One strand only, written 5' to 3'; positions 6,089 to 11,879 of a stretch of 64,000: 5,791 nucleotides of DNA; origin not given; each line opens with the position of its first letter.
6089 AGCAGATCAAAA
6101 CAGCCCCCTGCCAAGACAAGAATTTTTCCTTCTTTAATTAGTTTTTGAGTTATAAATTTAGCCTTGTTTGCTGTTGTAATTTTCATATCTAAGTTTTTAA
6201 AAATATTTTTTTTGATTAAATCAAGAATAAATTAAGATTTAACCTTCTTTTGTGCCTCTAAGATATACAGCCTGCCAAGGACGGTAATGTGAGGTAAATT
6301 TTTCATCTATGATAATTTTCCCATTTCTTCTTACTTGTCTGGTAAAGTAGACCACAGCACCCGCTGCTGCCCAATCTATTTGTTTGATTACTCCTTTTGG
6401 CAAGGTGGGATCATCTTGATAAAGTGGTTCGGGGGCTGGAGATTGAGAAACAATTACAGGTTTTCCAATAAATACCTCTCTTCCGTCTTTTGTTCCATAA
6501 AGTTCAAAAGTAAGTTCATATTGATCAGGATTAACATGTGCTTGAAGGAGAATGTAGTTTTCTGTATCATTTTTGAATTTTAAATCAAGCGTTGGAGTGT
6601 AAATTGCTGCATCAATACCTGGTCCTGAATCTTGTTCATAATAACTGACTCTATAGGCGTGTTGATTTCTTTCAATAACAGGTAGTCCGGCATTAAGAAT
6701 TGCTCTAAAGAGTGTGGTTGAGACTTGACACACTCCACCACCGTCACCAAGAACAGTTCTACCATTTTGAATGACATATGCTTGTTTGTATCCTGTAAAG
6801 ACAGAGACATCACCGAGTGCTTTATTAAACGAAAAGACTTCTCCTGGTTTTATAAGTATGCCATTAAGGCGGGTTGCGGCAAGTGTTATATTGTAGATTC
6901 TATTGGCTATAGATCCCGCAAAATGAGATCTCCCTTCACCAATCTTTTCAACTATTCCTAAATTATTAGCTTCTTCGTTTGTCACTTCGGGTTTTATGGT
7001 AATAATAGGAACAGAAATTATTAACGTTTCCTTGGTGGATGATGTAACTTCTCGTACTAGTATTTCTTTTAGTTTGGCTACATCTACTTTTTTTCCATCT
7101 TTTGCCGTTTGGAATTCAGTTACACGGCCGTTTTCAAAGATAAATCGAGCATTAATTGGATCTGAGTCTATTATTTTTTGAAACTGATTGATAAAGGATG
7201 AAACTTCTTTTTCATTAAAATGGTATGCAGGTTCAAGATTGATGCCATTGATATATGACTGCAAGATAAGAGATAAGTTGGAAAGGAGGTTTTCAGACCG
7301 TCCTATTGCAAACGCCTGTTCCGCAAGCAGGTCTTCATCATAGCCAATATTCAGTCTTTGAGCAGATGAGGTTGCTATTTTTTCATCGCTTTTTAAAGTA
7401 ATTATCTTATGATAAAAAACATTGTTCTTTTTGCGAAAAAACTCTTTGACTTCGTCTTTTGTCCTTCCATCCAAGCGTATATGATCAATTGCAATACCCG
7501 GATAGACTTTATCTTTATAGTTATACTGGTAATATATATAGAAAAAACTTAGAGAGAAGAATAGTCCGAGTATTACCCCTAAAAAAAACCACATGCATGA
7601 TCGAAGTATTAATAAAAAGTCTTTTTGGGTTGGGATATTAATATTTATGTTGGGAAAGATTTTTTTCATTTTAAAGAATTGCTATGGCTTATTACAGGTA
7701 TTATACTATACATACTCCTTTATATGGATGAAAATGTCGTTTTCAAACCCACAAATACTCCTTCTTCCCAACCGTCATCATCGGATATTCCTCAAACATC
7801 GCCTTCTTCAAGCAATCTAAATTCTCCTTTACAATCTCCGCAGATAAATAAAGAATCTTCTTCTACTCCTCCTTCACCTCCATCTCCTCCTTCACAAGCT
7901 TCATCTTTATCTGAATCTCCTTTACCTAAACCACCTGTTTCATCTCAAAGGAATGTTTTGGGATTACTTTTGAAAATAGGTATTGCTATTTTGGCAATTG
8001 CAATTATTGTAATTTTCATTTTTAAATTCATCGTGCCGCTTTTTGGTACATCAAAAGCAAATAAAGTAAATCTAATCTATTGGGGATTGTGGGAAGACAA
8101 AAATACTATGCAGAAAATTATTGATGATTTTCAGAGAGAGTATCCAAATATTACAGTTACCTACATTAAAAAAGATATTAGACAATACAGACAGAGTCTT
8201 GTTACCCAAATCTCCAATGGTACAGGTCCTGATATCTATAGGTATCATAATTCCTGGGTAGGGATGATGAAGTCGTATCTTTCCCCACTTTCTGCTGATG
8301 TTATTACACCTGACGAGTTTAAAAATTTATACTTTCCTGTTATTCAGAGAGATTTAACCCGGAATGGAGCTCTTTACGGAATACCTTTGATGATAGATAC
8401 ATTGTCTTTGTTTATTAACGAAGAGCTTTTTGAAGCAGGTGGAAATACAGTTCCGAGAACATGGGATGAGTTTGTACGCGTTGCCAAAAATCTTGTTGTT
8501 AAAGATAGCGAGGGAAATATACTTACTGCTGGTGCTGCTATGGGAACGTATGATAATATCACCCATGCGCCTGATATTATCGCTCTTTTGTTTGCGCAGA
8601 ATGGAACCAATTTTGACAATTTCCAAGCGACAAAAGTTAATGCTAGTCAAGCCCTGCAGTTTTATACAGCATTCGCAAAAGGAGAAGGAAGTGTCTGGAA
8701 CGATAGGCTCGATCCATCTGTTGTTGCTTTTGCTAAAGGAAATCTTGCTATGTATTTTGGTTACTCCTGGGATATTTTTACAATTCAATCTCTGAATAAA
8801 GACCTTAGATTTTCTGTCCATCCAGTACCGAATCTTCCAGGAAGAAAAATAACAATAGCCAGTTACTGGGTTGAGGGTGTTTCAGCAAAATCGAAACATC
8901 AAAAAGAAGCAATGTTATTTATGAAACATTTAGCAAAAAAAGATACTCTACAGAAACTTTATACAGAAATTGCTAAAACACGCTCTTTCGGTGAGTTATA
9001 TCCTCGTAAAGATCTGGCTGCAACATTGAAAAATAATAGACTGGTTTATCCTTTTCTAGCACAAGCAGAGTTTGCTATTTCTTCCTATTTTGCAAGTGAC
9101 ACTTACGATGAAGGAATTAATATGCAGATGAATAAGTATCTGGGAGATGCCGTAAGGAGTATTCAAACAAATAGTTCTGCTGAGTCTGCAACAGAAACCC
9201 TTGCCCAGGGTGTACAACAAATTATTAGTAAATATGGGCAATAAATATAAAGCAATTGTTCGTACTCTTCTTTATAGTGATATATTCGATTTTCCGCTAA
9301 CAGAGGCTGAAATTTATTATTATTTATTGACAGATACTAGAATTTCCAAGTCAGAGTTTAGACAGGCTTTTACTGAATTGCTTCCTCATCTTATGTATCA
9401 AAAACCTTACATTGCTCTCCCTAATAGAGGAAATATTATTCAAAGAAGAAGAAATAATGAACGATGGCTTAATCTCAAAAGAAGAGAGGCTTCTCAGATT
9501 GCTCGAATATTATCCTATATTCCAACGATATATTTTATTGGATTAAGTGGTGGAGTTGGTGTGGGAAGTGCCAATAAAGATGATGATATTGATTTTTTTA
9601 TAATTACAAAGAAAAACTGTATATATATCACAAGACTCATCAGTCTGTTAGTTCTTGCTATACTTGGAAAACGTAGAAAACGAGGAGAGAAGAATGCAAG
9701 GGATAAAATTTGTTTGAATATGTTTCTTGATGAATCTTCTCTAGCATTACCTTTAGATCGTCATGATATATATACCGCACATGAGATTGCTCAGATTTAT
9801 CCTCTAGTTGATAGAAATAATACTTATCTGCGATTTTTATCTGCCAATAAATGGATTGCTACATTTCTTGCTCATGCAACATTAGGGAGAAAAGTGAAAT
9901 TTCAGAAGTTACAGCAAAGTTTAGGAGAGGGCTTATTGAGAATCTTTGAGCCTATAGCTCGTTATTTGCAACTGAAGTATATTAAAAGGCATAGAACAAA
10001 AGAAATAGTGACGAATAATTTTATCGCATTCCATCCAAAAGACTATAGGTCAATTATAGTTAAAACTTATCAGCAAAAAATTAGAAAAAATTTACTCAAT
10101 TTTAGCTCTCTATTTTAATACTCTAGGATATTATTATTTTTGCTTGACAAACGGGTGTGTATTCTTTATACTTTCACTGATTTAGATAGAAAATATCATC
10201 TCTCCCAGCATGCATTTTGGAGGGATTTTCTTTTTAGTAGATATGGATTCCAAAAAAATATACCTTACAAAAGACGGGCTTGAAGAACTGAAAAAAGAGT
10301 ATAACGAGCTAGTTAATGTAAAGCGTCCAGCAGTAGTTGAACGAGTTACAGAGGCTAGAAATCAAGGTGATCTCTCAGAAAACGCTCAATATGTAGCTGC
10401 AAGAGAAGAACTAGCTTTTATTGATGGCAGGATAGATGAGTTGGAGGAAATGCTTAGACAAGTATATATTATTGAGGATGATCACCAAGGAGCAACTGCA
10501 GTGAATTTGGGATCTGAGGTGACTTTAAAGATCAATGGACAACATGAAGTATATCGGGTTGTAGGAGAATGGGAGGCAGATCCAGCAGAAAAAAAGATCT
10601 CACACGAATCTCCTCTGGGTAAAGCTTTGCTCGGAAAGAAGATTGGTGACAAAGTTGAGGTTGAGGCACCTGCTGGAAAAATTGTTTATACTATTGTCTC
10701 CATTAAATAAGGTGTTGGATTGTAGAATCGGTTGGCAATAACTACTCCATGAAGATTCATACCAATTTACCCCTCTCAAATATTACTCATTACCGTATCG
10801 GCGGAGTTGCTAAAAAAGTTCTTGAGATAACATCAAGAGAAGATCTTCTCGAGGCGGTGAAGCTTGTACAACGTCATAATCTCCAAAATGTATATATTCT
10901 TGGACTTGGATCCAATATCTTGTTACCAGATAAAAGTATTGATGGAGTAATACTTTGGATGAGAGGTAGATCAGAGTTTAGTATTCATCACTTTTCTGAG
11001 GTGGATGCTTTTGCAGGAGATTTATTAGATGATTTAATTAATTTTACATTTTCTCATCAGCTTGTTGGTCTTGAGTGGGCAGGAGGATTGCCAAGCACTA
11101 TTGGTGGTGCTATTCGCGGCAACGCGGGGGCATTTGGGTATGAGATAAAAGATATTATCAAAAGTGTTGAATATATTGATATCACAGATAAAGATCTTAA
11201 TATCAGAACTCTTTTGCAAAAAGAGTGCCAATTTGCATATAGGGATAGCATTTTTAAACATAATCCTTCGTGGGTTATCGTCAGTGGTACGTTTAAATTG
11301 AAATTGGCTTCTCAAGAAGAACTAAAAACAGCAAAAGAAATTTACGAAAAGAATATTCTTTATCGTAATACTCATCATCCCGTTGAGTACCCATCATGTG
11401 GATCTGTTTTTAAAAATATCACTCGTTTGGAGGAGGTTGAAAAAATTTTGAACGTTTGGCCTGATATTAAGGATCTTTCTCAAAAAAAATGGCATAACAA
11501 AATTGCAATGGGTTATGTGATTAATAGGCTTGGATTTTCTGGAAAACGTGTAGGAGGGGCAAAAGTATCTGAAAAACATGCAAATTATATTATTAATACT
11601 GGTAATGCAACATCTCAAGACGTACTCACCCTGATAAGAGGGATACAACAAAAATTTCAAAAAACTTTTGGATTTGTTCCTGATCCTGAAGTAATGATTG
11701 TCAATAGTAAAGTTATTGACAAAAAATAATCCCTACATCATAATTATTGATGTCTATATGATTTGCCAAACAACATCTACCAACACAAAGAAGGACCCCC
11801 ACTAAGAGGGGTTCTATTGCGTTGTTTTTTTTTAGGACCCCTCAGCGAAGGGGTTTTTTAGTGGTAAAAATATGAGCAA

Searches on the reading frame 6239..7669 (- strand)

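Call 7: search_protein_families(library=pfam, proteins=[window:6239-7669:-], max_evalue=0.001)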
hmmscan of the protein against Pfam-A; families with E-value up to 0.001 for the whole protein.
window:6239-7669:- (476 aa): 2 families
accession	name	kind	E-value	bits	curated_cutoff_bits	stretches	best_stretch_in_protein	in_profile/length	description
PF04294.18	VanW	-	1.5e-43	147.9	27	1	256-389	1-128/130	VanW like protein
PF12229.13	PG_binding_4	-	1.4e-17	64.3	22.1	1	100-214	2-114/117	Putative peptidoglycan binding domain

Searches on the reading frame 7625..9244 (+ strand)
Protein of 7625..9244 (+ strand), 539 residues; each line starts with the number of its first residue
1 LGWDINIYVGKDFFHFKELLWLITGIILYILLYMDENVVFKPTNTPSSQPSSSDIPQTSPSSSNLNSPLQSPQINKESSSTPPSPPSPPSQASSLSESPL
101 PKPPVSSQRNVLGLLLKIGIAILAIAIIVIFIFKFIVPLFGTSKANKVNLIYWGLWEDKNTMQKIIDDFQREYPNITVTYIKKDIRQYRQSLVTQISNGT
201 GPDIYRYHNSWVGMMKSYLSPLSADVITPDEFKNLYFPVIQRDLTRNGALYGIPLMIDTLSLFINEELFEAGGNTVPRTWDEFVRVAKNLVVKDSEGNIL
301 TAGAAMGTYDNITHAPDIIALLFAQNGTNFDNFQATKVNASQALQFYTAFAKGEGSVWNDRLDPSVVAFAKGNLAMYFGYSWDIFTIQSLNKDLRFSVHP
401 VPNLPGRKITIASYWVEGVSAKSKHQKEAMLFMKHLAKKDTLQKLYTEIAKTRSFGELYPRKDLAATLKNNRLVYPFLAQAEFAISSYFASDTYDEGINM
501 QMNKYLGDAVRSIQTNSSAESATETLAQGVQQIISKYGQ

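Call 7: search_protein_families(library=pfam, proteins=[window:7625-9244:+], max_evalue=0.001)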
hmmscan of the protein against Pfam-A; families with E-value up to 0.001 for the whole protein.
window:7625-9244:+ (539 aa): 2 families
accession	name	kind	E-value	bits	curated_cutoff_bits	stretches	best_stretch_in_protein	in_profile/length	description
PF01547.30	SBP_bac_1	-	6.1e-30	105.7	26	1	158-439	6-303/307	Bacterial extracellular solute-binding protein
PF13416.11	SBP_bac_8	-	1.9e-28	100.5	27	1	164-448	1-255/279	Bacterial extracellular solute-binding protein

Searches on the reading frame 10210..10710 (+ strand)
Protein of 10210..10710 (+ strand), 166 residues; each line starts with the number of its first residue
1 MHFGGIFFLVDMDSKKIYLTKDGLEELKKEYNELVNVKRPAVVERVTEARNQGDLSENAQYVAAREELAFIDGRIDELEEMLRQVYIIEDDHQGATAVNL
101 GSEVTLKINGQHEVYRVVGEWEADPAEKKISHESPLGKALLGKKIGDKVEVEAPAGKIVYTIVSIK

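Call 7: search_protein_families(library=pfam, proteins=[window:10210-10710:+], max_evalue=0.001)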
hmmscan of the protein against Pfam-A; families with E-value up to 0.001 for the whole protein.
window:10210-10710:+ (166 aa): 2 families
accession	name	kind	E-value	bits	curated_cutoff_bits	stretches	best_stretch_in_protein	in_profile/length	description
PF03449.20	GreA_GreB_N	-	7.4e-27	93.8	24.5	1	17-86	1-70/71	Transcription elongation factor, N-terminal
PF01272.25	GreA_GreB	-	2.7e-26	91.8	26.9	1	96-166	4-76/77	Transcription elongation factor, GreA/GreB, C-term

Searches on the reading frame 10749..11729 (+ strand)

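Call 8: search_protein_families(library=pfam, proteins=[window:10749-11729:+], max_evalue=0.001)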
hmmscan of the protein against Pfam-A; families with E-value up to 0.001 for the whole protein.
window:10749-11729:+ (326 aa): 2 families
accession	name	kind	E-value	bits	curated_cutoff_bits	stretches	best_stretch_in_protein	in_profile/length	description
PF02873.21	MurB_C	-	4.8e-25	88.1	27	1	201-318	8-99/99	UDP-N-acetylenolpyruvoylglucosamine reductase, C-terminal domain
PF01565.28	FAD_binding_4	-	3.3e-13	50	26.4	1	23-144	3-130/139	FAD binding domain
